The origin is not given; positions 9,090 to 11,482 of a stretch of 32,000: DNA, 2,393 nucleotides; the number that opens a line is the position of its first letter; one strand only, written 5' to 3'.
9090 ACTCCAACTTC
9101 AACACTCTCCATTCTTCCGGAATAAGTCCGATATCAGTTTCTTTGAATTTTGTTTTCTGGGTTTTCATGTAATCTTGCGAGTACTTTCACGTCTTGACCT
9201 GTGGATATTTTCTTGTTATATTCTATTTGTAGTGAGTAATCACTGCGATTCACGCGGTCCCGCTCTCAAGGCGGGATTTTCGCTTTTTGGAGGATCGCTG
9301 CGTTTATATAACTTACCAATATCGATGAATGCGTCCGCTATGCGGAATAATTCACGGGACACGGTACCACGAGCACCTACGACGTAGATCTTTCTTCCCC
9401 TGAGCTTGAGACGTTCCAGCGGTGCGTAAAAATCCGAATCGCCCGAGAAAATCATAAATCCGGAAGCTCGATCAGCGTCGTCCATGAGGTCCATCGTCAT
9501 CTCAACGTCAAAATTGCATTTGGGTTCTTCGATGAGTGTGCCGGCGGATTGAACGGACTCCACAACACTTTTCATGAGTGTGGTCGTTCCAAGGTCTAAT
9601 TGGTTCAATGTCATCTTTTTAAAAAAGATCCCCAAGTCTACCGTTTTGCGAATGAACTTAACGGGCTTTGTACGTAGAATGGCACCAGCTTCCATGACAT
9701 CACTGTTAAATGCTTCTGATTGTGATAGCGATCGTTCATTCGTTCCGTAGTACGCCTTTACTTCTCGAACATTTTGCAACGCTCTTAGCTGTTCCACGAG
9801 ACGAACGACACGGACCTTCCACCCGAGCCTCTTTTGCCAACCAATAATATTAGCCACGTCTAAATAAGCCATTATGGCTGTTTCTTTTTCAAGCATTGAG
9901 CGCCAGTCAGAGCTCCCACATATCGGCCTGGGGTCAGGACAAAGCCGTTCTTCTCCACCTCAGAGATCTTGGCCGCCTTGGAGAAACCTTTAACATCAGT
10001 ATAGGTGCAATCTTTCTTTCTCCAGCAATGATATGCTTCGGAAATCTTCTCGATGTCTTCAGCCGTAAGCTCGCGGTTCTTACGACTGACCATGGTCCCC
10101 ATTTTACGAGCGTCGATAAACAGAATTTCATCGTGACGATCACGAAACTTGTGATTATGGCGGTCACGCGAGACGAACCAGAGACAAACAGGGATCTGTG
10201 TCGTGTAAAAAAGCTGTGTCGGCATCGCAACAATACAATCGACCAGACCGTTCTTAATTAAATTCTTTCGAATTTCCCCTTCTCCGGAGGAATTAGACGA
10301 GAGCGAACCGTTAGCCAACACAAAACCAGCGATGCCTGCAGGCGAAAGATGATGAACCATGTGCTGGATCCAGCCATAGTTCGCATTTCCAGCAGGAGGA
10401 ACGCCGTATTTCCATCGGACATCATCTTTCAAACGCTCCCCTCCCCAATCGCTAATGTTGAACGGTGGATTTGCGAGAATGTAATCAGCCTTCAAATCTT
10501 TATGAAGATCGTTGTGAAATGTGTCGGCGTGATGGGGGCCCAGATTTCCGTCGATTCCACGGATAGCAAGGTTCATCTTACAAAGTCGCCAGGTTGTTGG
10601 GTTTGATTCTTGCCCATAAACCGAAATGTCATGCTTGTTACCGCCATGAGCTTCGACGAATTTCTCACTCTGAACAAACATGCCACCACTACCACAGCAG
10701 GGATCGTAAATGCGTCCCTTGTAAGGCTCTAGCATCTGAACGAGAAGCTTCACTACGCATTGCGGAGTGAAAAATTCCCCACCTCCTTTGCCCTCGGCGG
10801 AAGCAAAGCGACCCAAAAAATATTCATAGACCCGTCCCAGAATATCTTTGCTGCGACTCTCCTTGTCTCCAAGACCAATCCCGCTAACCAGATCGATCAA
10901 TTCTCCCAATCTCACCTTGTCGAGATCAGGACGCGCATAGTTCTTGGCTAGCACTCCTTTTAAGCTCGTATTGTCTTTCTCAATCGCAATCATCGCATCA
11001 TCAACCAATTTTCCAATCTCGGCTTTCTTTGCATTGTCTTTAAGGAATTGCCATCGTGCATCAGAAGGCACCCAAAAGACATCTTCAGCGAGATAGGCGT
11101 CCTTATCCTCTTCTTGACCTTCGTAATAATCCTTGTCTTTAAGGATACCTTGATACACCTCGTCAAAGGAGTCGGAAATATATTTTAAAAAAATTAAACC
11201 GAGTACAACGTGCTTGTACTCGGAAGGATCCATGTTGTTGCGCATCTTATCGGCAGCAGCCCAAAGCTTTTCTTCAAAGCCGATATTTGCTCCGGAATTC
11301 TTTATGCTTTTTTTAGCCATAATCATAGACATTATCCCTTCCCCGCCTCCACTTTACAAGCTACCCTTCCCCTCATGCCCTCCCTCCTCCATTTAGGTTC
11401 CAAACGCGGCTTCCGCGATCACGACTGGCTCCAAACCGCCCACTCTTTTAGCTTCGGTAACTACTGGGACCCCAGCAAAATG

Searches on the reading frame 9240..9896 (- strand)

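Call 3: search_protein_families(library=pfam, proteins=[window:9240-9896:-], max_evalue=0.1)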
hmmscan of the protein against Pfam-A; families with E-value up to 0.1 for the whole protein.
window:9240-9896:- (218 aa): 1 family
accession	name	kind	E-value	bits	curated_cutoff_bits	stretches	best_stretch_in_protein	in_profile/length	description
PF01936.24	NYN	-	7.3e-18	65.9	24.2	2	125-193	73-144/145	NYN domain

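Call 4: search_protein_families(library=padloc, proteins=[window:9240-9896:-], max_evalue=0.1)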
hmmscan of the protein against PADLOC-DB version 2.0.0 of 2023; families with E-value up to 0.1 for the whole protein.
window:9240-9896:- (218 aa): 2 families
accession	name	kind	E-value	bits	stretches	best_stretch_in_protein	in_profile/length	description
PDLC01154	NYN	-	3e-09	34.7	1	130-193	232-295/310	"LabA-like protein, NYN family nuclease"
PDLC04163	HEC-09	-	8e-05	20.4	1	128-195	105-176/203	-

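Call 5: search_protein_families(library=ncbifam, proteins=[window:9240-9896:-], max_evalue=0.1)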
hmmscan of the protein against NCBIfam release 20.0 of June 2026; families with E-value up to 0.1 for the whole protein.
window:9240-9896:- (218 aa): 1 family
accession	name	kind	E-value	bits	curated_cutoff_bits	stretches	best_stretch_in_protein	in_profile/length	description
TIGR00288.1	TIGR00288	hypoth_equivalog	0.01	15.7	178.45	1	113-194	73-156/160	TIGR00288 family NYN domain-containing protein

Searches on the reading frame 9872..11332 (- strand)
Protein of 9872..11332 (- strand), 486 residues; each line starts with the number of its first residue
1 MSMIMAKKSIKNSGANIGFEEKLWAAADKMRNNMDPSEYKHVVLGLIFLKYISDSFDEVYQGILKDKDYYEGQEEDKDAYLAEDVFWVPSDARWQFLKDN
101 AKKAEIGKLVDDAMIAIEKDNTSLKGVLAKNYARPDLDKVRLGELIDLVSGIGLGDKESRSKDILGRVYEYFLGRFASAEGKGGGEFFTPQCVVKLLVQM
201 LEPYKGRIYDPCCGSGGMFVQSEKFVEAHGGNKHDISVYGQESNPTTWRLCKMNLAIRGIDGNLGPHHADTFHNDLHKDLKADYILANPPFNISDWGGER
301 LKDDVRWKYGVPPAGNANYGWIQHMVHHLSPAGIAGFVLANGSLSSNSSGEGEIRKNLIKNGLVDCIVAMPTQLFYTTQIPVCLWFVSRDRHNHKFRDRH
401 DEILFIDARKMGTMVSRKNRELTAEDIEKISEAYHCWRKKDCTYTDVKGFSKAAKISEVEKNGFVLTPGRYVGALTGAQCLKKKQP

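Call 3: search_protein_families(library=pfam, proteins=[window:9872-11332:-], max_evalue=0.1)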
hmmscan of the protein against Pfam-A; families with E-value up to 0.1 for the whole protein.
window:9872-11332:- (486 aa): 6 families
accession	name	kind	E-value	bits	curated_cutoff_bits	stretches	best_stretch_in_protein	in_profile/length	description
PF02384.22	N6_Mtase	-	6.1e-111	371.1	20.4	1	161-474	2-305/311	N-6 DNA Methylase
PF12161.14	HsdM_N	-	1.9e-27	96.9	24.5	1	20-148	2-134/135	HsdM N-terminal domain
PF01170.24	UPF0020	-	0.00056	20.1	22.3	1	206-293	30-133/197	RMKL-like, methyltransferase domain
PF07669.17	Eco57I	-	0.0014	19.2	25.3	1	269-373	62-169/171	Eco57I restriction-modification methylase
PF05175.20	MTS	-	0.0018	18.4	23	1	195-292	21-109/170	Methyltransferase small domain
PF09445.16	Methyltransf_15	-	0.012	15.6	22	1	207-298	3-83/165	RNA cap guanine-N2 methyltransferase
